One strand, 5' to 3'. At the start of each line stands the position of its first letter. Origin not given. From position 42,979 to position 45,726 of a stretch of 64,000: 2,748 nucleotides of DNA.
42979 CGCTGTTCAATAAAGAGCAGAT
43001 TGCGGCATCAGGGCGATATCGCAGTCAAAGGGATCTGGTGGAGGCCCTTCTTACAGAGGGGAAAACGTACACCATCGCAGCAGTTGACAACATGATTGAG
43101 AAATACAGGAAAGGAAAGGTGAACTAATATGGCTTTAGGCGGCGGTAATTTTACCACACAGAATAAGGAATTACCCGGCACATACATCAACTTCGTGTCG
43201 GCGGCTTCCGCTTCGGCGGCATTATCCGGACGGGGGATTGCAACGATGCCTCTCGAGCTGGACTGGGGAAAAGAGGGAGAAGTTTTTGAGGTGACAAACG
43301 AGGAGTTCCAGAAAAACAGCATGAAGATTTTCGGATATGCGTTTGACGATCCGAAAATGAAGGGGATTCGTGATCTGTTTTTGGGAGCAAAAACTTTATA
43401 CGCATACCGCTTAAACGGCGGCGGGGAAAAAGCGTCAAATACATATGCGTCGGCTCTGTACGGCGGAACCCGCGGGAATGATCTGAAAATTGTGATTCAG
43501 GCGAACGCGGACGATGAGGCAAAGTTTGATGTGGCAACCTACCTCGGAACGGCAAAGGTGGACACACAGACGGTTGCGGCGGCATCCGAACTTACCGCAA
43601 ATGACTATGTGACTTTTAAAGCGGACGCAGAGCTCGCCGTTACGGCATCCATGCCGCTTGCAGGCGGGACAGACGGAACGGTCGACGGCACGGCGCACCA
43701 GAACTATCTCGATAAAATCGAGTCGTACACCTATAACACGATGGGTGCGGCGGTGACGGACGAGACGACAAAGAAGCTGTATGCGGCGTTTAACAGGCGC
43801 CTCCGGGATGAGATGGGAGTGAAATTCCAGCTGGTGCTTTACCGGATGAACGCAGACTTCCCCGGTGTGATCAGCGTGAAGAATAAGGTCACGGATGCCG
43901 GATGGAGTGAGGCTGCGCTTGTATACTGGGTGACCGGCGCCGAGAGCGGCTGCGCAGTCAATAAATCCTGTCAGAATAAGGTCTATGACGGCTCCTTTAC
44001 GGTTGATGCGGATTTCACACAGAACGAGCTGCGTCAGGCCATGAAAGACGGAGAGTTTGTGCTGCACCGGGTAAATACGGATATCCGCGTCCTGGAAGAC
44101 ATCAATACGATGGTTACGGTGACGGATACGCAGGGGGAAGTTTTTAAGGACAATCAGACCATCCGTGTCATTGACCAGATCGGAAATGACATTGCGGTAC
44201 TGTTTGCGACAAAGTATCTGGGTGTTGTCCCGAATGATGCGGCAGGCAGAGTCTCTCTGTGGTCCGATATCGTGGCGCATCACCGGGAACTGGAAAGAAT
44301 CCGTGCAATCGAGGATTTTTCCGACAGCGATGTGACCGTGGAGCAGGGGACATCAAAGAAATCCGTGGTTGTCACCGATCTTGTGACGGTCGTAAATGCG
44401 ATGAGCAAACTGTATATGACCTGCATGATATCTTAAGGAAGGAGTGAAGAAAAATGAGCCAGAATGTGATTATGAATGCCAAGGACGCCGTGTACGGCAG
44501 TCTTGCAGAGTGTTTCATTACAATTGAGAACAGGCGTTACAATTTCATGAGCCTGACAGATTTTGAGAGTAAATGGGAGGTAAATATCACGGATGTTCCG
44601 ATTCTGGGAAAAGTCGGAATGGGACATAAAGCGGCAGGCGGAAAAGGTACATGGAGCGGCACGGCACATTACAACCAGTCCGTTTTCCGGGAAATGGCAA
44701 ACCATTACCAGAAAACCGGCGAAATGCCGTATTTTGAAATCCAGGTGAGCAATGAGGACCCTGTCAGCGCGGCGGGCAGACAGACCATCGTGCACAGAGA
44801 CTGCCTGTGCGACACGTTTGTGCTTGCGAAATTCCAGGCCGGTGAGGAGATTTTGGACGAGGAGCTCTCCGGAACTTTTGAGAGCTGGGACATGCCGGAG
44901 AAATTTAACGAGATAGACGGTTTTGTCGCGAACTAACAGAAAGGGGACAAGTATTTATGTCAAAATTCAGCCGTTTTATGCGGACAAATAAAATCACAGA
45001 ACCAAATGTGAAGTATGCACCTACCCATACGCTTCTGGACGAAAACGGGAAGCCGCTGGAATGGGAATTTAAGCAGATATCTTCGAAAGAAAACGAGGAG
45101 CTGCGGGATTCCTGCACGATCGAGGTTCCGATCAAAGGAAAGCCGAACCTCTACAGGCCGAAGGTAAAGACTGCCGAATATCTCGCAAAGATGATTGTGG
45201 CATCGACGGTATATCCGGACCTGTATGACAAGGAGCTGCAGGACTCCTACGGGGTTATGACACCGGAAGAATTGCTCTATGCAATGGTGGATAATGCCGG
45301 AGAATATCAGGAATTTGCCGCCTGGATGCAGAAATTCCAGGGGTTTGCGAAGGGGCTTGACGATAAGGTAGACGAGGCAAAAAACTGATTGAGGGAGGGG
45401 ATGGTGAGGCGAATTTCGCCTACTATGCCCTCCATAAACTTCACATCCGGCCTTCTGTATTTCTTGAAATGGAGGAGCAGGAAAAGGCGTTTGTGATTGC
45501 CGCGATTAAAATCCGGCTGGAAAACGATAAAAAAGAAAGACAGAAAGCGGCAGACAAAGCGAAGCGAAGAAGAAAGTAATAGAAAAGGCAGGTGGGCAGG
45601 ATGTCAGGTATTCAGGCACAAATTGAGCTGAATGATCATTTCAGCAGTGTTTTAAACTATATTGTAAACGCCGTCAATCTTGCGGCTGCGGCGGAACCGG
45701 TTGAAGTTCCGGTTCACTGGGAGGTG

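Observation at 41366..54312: Head-less contractile-tail cluster: candidate R-type tailocin under an ImmA/XRE switch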

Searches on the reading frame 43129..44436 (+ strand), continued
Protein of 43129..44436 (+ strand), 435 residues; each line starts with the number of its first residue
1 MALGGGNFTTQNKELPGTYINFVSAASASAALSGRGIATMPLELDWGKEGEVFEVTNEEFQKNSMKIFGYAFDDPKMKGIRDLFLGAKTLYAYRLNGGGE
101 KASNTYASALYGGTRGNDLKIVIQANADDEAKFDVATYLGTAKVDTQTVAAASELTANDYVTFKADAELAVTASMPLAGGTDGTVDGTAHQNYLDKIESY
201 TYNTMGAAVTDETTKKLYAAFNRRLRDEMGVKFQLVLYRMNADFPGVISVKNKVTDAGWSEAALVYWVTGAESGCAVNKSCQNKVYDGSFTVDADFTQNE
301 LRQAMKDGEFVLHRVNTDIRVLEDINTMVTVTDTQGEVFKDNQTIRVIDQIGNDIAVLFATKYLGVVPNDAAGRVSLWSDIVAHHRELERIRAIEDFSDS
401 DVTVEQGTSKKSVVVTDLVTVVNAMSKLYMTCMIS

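Call 52: search_protein_families(library=pfam, proteins=[L076:8411-9004:+, L077:8580-8852:+, L057:9073-9351:+, L026:8062-8421:+, L069:7861-8415:+, L069:8437-8763:+, L004:7879-8682:+, L004:8740-9129:+, L047:8535-9017:+, L037:8386-8850:+], max_evalue=0.01)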
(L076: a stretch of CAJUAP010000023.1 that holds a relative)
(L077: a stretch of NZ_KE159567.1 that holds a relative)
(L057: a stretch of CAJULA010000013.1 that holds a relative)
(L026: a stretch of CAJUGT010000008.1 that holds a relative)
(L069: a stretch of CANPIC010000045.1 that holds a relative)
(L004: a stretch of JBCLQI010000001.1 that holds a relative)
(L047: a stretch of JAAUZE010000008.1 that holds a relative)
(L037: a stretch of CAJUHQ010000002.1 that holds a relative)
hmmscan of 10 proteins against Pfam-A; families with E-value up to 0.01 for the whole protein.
L076:8411-9004:+ (197 aa): 3 families
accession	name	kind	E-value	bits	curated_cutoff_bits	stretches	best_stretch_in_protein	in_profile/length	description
PF04545.22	Sigma70_r4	-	5.3e-06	26.3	24.1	1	143-184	7-48/50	Sigma-70, region 4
PF06419.17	COG6_N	-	0.0032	18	27.4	1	56-124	26-91/114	Conserved oligomeric complex COG6, N-terminal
PF07374.17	DUF1492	-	0.0073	16.9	21.5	1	127-182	42-97/100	Protein of unknown function (DUF1492)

L077:8580-8852:+ (90 aa): 0 families

L057:9073-9351:+ (92 aa): 0 families

L026:8062-8421:+ (119 aa): 0 families

L069:7861-8415:+ (184 aa): 0 families

L069:8437-8763:+ (108 aa): 1 family
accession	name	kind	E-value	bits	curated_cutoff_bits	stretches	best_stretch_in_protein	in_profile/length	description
PF04545.22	Sigma70_r4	-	0.0095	15.9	24.1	0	59-89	1-31/50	Sigma-70, region 4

L004:7879-8682:+ (267 aa): 0 families

L004:8740-9129:+ (129 aa): 4 families
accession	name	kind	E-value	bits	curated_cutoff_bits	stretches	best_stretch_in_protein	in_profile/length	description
PF08281.18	Sigma70_r4_2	-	0.0011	19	25.7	1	91-121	16-46/54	Sigma-70, region 4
PF19889.5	DUF6362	-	0.0038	18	31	1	80-122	51-91/98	Domain of unknown function (DUF6362)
PF00165.29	HTH_AraC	-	0.0066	17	26.6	0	101-124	8-31/42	Bacterial regulatory helix-turn-helix proteins, AraC family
PF13921.12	Myb_DNA-bind_6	-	0.0091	16.6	22.9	0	87-125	3-39/60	Myb-like DNA-binding domain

L047:8535-9017:+ (160 aa): 2 families
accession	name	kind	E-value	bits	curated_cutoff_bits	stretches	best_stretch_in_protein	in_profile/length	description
PF07374.17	DUF1492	-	3e-05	24.6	21.5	1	53-137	2-84/100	Protein of unknown function (DUF1492)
PF01576.24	Myosin_tail_1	-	0.0021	16.4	38.1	1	18-135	789-899/1081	Myosin tail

L037:8386-8850:+ (154 aa): 3 families
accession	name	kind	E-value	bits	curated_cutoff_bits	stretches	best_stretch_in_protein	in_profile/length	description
PF17035.10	BET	-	0.00034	21.1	24.5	1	26-57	5-36/64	Bromodomain extra-terminal - transcription regulation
PF08281.18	Sigma70_r4_2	-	0.0034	17.4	25.7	1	113-147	14-48/54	Sigma-70, region 4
PF07374.17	DUF1492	-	0.0077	16.8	21.5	1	67-145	14-91/100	Protein of unknown function (DUF1492)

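Call 64: search_protein_families(library=pfam, proteins=[L096:14473-14826:+, L096:12161-13159:+, L076:7081-7539:-, L096:10541-11713:+, L099:10541-11794:+, L102:1763-3037:+], max_evalue=1)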
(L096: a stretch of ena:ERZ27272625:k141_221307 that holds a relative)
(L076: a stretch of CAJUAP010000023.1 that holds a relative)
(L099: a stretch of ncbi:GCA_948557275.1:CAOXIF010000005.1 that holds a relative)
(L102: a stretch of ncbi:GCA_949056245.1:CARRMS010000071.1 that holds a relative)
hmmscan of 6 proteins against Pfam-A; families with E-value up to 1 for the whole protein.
L096:14473-14826:+ (117 aa): 1 family
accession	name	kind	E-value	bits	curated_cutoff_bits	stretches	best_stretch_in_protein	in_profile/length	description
PF20721.2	C19orf12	-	1.7e-05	25.2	30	1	55-113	45-103/163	C19orf12-like protein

L096:12161-13159:+ (332 aa): 4 families
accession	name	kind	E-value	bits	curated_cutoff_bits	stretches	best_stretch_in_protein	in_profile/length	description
PF00589.27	Phage_integrase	-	1.5e-37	129.4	27.1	1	166-316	7-166/172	Phage integrase family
PF13495.12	Phage_int_SAM_4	-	6.5e-07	30.1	27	1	58-136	2-79/85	Phage integrase, N-terminal SAM-like domain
PF02899.23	Phage_int_SAM_1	-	1.3e-05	25.8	22.3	1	68-139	12-83/83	Phage integrase, N-terminal SAM-like domain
PF11917.13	DUF3435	-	0.013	14.9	25.8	1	255-322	172-241/418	Protein of unknown function (DUF3435)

L076:7081-7539:- (152 aa): 1 family
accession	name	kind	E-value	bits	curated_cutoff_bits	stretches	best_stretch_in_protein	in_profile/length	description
PF06114.19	Peptidase_M78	-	2.9e-06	27.5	22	1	15-76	5-72/123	IrrE N-terminal-like domain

L096:10541-11713:+ (390 aa): 1 family
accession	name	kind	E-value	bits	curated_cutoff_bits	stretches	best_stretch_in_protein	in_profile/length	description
PF09460.16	Saf-Nte_pilin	-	0.018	15.5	25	1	188-262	18-91/144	Saf-pilin pilus formation protein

L099:10541-11794:+ (417 aa): 2 families
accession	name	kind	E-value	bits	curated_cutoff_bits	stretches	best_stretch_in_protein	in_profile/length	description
PF09460.16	Saf-Nte_pilin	-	0.024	15.1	25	1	188-264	18-93/144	Saf-pilin pilus formation protein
PF24801.1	FNIII-A_GpJ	-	0.24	12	27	1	217-258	40-79/126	Tip attachment protein J,FNIII-A domain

L102:1763-3037:+ (424 aa): 2 families
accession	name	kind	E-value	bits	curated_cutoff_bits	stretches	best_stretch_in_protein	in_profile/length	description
PF09460.16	Saf-Nte_pilin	-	0.023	15.2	25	1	188-262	18-91/144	Saf-pilin pilus formation protein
PF00229.24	TNF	-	0.18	12.2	23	1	313-404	8-109/127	TNF(Tumour Necrosis Factor) family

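Call 72: search_dna_similar(query=window:43129-44433:+, collection=phages, mode=protein, max_rows=25)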
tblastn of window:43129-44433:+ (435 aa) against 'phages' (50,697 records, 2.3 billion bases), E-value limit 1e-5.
Records with a match: 74; places in all: 74; records where one place covers at least 80% of the query: 65.
Best place of each record, by identity: <60% 74.
By first word of the organism name: Clostridium 25; Lactobacillus 13; Brevibacillus 11; Clostridioides 7; Streptococcus 6; Bacteriophage 4; Bacillus 4; Thermus 1; Geobacillus 1; Psychrobacillus 1; and 1 more.
By host as written in the record: - 15; Brevibacillus laterosporus 11; Clostridium perfringens 7; Clostridium difficile 5; Lactobacillus helveticus 5; Bacillus alcalophilus CGMCC 1.3604 3; Clostridium tetani ATCC 9441 2; Clostridium tetani ATCC 453 2; and 20 more.
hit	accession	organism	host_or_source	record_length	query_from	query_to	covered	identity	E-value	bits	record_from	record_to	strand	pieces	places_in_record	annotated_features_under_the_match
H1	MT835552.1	Bacteriophage sp.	human fecal samples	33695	1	434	100%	54.9%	4e-140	448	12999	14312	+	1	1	record has no annotation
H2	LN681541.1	Clostridium phage phiMMP01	Clostridium difficile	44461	1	435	100%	54.0%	9e-142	453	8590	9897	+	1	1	putative sheath tail protein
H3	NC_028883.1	Clostridium phage phiMMP01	Clostridium difficile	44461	1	435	100%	54.0%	9e-142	453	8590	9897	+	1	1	tail sheath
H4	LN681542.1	Clostridium phage phiMMP03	Clostridium difficile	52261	1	435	100%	54.0%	9e-142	453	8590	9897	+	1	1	putative sheath tail protein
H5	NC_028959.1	Clostridium phage phiMMP03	Clostridium difficile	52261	1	435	100%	54.0%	9e-142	453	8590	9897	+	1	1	tail sheath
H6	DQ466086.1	Clostridioides phage phiC2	-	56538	1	435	100%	54.0%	9e-142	453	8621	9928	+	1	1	putative sheath tail protein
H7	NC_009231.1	Clostridioides phage phiC2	-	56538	1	435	100%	54.0%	9e-142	453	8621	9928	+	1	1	tail sheath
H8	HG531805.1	Clostridium phage CDMH1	-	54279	1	435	100%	53.8%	4e-142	454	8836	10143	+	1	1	CDHM1_gp14: putative tail sheath protein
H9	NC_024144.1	Clostridium phage CDMH1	-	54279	1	435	100%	53.8%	4e-142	454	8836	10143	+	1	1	CDHM1_gp14: tail sheath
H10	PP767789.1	Clostridioides phage phiCDKH02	Clostridioides difficile CD500-12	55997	1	435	100%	53.1%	8e-141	450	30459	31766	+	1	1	tail sheath family protein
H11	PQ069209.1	Clostridium phage Makh22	Clostridium sp.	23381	3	434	99%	40.1%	3e-74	258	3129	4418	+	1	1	tail sheath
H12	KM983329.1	Clostridium phage phiCT9441A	Clostridium tetani ATCC 9441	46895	3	434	99%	40.1%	3e-74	258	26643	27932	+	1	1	xkdK-like tail sheath protein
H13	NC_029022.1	Clostridium phage phiCT9441A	Clostridium tetani ATCC 9441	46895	3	434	99%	40.1%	3e-74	258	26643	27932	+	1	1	tail sheath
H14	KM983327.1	Clostridium phage phiCT453A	Clostridium tetani ATCC 453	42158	3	434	99%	38.4%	1e-71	251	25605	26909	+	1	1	xkdK-like tail sheath protein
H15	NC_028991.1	Clostridium phage phiCT453A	Clostridium tetani ATCC 453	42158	3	434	99%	38.4%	1e-71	251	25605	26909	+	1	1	tail sheath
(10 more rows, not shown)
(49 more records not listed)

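Call 79: get_annotated_region(hit=H7, flank=14000)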
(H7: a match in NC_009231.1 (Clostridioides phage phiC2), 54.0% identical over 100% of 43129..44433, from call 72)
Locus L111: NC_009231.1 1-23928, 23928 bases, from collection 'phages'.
description: Clostridioides phage phiC2, complete genome.
organism: Clostridioides phage phiC2 (NCBI taxid 2849703)
taxonomy: Viruses; Duplodnaviria; Heunggongvirae; Uroviricota; Caudoviricetes; Yongloolinvirus; Yongloolinvirus C2
host: -; source: -; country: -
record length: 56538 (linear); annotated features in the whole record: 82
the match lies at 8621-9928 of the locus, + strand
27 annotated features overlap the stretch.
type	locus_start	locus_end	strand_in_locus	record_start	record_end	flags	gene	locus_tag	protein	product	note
CDS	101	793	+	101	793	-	-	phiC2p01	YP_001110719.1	terminase small subunit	-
CDS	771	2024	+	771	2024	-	-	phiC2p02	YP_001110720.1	putative terminase large subunit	-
CDS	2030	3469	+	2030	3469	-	-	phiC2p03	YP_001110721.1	portal protein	-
CDS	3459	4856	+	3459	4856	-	-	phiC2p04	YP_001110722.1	head maturation protease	-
CDS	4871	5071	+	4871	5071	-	-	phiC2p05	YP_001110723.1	hypothetical protein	-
CDS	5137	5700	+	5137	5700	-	-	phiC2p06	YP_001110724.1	head scaffolding protein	-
CDS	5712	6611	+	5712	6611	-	-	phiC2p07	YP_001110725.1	major head protein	-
CDS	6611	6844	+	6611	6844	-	-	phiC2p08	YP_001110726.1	hypothetical protein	-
CDS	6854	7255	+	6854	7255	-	-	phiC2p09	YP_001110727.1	head-tail adaptor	-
CDS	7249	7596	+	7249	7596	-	-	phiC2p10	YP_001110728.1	head-tail adaptor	similar to EJ-1 ORF 49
CDS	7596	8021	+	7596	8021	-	-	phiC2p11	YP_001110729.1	hypothetical protein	similar to EJ-1 ORF 50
CDS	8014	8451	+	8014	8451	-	-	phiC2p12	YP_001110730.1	hypothetical protein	similar to EJ-1 ORF 51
CDS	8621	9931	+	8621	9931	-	-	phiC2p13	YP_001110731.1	tail sheath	-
CDS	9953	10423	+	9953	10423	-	-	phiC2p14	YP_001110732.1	tail protein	similar to XkdM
CDS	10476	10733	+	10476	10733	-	-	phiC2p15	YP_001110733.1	hypothetical protein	-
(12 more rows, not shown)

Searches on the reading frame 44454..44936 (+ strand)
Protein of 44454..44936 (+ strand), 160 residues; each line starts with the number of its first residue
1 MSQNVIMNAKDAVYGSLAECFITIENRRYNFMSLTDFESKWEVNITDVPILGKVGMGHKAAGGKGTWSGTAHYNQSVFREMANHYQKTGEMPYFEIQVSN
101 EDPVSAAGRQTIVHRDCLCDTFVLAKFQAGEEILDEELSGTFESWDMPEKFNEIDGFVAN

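Call 4: search_protein_families(library=pfam, proteins=[window:44454-44936:+], max_evalue=0.01)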
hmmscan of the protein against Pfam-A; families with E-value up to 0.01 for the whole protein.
window:44454-44936:+ (160 aa): 1 family
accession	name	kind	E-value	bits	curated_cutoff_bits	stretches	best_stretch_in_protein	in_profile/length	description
PF09393.16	DUF2001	-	6.1e-47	159.6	27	1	6-149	2-139/139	Phage tail tube protein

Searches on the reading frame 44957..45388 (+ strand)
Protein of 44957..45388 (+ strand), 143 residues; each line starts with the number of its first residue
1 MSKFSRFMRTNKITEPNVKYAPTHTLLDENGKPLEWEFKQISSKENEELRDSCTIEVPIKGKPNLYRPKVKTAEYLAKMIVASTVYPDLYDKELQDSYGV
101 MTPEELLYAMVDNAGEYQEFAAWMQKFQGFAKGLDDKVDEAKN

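Call 4: search_protein_families(library=pfam, proteins=[window:44957-45388:+], max_evalue=0.01)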
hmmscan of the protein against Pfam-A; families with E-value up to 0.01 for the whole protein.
window:44957-45388:+ (143 aa): 1 family
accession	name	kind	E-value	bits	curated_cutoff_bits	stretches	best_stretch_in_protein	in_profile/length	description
PF08890.17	Phage_TAC_5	-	4e-44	150.2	27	1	5-142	2-135/135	Phage XkdN-like tail assembly chaperone protein, TAC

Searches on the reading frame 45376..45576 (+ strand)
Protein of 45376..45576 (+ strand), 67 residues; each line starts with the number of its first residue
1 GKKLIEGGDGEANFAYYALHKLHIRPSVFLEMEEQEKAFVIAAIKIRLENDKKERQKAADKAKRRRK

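Call 19: search_protein_families(library=phrogs, proteins=[window:45376-45576:+], max_evalue=0.01)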
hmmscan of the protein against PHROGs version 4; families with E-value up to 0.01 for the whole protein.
window:45376-45576:+ (67 aa): 5 families
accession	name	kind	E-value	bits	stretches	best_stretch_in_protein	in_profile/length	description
phrog_10943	-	unknown function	6.2e-10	40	1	26-58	2-34/36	-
phrog_33439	-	unknown function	1.6e-07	32.7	1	1-51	46-96/102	-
phrog_20560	-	unknown function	5.3e-07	30.7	1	14-58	2-49/51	-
phrog_2722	-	unknown function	0.0017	19.4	1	16-54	2-40/49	-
phrog_5646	-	unknown function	0.0019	19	1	33-66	4-37/39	-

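Call 20: search_protein_families(library=ncbifam, proteins=[window:45376-45576:+], max_evalue=0.01)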
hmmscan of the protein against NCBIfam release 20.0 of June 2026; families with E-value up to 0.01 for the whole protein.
window:45376-45576:+ (67 aa): 0 families
